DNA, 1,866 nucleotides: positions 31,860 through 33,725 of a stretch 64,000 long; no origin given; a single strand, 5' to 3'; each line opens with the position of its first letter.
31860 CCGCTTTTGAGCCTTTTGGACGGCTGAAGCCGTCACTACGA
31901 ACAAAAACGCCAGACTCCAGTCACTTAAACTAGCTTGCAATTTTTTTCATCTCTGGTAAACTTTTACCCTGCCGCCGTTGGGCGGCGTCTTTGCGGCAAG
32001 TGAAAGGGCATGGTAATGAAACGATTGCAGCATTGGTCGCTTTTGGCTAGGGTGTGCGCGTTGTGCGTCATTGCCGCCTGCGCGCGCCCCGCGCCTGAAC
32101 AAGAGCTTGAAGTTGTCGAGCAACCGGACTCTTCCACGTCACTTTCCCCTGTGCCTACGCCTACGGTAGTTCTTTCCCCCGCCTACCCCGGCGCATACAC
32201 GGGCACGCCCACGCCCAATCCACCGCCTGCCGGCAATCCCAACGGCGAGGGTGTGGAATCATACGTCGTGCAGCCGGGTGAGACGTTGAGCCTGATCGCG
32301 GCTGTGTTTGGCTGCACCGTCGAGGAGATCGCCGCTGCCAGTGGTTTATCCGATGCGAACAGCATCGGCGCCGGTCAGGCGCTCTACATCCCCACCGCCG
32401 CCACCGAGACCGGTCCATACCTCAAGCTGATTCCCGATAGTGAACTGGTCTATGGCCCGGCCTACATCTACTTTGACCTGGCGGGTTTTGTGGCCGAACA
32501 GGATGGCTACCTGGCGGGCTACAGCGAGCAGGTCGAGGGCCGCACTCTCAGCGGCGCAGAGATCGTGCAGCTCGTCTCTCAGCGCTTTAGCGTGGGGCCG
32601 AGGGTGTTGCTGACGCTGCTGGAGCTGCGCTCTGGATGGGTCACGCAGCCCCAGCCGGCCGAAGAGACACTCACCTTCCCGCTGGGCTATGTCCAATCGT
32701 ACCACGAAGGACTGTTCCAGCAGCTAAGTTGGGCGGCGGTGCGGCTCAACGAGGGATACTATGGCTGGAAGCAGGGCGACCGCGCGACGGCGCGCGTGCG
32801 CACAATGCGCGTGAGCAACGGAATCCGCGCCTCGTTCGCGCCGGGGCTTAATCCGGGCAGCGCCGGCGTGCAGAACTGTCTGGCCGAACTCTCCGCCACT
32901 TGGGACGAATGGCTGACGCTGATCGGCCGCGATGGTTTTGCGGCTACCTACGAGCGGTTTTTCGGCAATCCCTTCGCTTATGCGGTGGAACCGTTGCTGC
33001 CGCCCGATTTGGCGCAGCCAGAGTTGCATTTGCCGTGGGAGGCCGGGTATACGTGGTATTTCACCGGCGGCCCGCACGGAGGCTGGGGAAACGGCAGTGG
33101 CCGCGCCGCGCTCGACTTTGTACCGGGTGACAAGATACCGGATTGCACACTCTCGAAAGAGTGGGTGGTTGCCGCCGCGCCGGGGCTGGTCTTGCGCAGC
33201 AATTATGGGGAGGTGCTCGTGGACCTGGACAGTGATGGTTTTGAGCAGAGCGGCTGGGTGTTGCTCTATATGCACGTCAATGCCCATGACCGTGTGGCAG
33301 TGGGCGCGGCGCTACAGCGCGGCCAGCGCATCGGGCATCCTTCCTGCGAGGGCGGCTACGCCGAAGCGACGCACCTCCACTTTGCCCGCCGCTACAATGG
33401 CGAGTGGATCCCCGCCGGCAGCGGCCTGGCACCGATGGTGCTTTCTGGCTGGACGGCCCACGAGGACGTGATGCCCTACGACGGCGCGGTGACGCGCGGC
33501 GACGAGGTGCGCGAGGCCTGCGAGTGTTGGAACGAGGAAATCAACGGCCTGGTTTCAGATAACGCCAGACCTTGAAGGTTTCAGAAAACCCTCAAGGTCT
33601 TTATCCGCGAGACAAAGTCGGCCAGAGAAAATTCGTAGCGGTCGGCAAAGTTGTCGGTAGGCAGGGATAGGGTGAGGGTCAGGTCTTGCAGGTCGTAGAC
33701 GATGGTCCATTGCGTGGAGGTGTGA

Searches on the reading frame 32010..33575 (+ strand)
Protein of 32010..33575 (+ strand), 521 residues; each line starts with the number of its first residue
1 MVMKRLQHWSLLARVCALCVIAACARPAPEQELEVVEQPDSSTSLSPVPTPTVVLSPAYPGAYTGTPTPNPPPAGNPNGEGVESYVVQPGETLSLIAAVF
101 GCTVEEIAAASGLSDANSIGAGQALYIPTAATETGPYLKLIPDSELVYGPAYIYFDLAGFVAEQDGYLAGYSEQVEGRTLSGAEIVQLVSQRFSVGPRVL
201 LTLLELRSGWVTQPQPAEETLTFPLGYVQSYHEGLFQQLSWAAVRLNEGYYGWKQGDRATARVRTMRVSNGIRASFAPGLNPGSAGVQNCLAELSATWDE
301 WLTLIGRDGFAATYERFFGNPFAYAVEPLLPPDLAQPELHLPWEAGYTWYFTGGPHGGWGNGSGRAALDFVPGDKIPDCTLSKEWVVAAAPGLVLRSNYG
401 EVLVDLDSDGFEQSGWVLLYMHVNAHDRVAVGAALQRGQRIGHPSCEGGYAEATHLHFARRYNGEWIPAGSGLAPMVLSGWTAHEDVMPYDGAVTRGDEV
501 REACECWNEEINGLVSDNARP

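Call 3: search_protein_families(library=pfam, proteins=[window:32010-33575:+])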
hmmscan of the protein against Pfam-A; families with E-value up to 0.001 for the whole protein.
window:32010-33575:+ (521 aa): 3 families
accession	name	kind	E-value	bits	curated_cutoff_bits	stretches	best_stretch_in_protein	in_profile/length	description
PF01476.26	LysM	-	1.5e-10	41.3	20.9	1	85-128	1-43/43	LysM domain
PF01551.29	Peptidase_M23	-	3.6e-07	30.7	28.7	1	385-466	15-93/96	Peptidase family M23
PF23473.1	LysM3_LYK4_5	-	0.00046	20.7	29.3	0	84-119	4-38/48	LYK4/5 LysM3 domain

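Call 22: find_encoding_contigs(protein=window:32010-33575:+, flank=6000, max_places=8)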
Protein window:32010-33575:+ (521 aa): 1 contig read that carries it; 1 place shown.
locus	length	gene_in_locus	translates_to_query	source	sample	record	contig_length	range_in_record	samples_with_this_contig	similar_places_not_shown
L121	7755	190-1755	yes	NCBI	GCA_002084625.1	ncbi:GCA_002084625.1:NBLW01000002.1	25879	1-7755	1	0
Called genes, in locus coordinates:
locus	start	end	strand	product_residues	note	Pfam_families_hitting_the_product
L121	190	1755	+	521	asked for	PF01476:LysM, PF01551:Peptidase_M23 (weak)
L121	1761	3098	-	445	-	PF02275:CBAH (weak), PF03417:AAT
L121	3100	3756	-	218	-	-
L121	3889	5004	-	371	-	PF02746:MR_MLE_N, PF26685:DUF8230_C, PF13378:MR_MLE_C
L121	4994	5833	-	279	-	-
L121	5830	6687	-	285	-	-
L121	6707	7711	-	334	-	PF01073:3Beta_HSD, PF01370:Epimerase, PF02719:Polysacc_synt_2, PF04321:RmlD_sub_bind, PF16363:GDP_Man_Dehyd, PF13460:NAD_binding_10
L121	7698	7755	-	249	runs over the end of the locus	PF01507:PAPS_reduct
